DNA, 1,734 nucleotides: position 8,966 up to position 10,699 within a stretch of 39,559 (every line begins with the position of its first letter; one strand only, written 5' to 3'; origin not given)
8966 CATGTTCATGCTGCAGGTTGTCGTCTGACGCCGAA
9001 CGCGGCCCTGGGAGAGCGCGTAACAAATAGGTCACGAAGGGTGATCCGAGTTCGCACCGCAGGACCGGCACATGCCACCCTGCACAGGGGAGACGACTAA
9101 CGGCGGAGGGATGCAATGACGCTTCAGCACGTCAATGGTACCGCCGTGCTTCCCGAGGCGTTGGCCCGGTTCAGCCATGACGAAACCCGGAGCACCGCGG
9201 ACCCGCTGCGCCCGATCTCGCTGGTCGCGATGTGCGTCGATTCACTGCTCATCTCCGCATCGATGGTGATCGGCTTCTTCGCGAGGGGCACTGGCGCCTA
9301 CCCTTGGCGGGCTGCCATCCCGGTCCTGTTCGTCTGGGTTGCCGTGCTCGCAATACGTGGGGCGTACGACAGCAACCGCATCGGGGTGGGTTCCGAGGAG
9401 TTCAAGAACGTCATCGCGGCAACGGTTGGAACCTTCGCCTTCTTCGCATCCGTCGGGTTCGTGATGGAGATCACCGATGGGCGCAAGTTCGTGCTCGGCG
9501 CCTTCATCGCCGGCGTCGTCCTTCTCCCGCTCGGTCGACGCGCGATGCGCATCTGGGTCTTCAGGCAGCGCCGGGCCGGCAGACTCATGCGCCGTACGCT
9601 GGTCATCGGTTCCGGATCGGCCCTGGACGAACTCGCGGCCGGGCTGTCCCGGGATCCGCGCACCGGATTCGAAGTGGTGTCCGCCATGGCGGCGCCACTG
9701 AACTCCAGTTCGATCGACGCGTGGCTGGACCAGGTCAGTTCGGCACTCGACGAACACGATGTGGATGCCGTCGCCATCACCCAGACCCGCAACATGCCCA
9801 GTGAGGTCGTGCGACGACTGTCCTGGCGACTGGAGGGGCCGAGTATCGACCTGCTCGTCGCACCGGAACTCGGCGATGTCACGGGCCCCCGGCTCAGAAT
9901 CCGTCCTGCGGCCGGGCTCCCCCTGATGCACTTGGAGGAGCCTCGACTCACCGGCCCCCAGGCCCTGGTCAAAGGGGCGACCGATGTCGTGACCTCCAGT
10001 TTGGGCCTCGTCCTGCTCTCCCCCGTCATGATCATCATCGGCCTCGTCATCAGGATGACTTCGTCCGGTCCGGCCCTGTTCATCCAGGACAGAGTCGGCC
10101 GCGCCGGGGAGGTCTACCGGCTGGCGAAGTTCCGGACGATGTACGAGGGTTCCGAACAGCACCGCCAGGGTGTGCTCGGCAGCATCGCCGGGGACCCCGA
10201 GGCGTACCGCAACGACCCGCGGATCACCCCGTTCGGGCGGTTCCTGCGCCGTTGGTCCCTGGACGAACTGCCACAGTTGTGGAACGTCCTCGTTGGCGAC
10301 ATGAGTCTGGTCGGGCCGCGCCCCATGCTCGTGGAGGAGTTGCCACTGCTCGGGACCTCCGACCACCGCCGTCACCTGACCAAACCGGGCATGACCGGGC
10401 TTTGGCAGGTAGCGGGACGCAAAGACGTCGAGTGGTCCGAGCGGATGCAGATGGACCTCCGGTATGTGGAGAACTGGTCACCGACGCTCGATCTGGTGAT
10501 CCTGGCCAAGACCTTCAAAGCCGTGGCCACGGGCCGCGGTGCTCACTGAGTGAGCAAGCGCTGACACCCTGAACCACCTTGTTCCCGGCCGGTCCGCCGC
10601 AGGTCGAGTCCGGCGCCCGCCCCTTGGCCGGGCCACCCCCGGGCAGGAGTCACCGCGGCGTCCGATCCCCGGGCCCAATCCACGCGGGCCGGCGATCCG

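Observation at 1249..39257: Hybrid envelope-glycan cluster: ABC-exported rhamnose-type backbone plus three separate lipid-linked sugar donor modules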

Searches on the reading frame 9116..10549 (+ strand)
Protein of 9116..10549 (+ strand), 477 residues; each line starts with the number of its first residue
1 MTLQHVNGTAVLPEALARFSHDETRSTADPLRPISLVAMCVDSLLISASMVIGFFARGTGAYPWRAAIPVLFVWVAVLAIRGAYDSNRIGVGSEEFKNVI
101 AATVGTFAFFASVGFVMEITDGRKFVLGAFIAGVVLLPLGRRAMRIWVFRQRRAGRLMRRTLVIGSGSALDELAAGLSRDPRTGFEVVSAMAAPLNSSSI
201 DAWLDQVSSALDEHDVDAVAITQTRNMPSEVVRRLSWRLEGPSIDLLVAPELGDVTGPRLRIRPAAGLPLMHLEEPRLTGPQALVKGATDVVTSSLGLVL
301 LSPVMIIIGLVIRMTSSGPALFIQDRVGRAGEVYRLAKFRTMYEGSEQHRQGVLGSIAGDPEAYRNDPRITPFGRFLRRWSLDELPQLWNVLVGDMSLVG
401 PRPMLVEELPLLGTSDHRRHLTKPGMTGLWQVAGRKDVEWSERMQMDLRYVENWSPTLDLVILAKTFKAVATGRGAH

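Call 8: search_protein_families(library=pfam, proteins=[window:9116-10549:+], max_evalue=0.001)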
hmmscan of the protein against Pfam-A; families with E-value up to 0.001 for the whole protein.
window:9116-10549:+ (477 aa): 2 families
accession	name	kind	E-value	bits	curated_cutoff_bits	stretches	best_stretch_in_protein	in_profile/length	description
PF02397.22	Bac_transf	-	1.8e-63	213.8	27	1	286-471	1-178/179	Bacterial sugar transferase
PF13727.12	CoA_binding_3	-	2.4e-09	37.9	25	1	80-217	2-143/175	CoA-binding domain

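Call 14: search_protein_families(library=ncbifam, proteins=[window:9116-10549:+], max_evalue=0.001)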
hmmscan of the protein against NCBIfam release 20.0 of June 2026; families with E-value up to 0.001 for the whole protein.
window:9116-10549:+ (477 aa): 10 families
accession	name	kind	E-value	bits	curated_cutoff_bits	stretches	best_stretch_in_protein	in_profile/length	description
TIGR03025.1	EPS_sugtrans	subfamily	5.8e-113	378.5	295.55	1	42-476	3-444/445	exopolysaccharide biosynthesis polyprenyl glycosylphosphotransferase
TIGR03022.1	WbaP_sugtrans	subfamily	1e-90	305.2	403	1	64-476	33-455/456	undecaprenyl-phosphate galactose phosphotransferase WbaP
TIGR03023.1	WcaJ_sugtrans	equivalog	5.9e-90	302.7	410.75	1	59-476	27-452/453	undecaprenyl-phosphate glucose phosphotransferase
NF052601.1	undeca_RfbP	equivalog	1.2e-54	185.2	330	1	283-471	42-236/244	undecaprenyl-phosphate galactose phosphotransferase family protein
NF041877.1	EPS_EpsZ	equivalog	1.7e-52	178.6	800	1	282-476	262-458/459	exopolysaccharide biosynthesis polyisoprenyl-phosphate hexose-1-phosphate transferase EpsZ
TIGR03013.1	EpsB_2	subfamily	4.4e-52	177.6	393.35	1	70-476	36-442/443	TIGR03013 family XrtA/PEP-CTERM system glycosyltransferase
NF007518.0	PRK10124.1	equivalog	1.2e-48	166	684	1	76-467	61-455/464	undecaprenyl-phosphate glucose phosphotransferase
NF011751.0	PRK15204.1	equivalog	1.8e-46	158.8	907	1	284-476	278-475/476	undecaprenyl-phosphate galactose phosphotransferase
NF050817.1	PolSacchBiosHfsE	equivalog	3.6e-36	124.9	750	1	79-468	63-457/467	polysaccharide biosynthesis protein HfsE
NF045514.1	glycotran_HepC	equivalog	7.2e-24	84.3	140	1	284-407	115-215/220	heterocyst development glycosyltransferase HepC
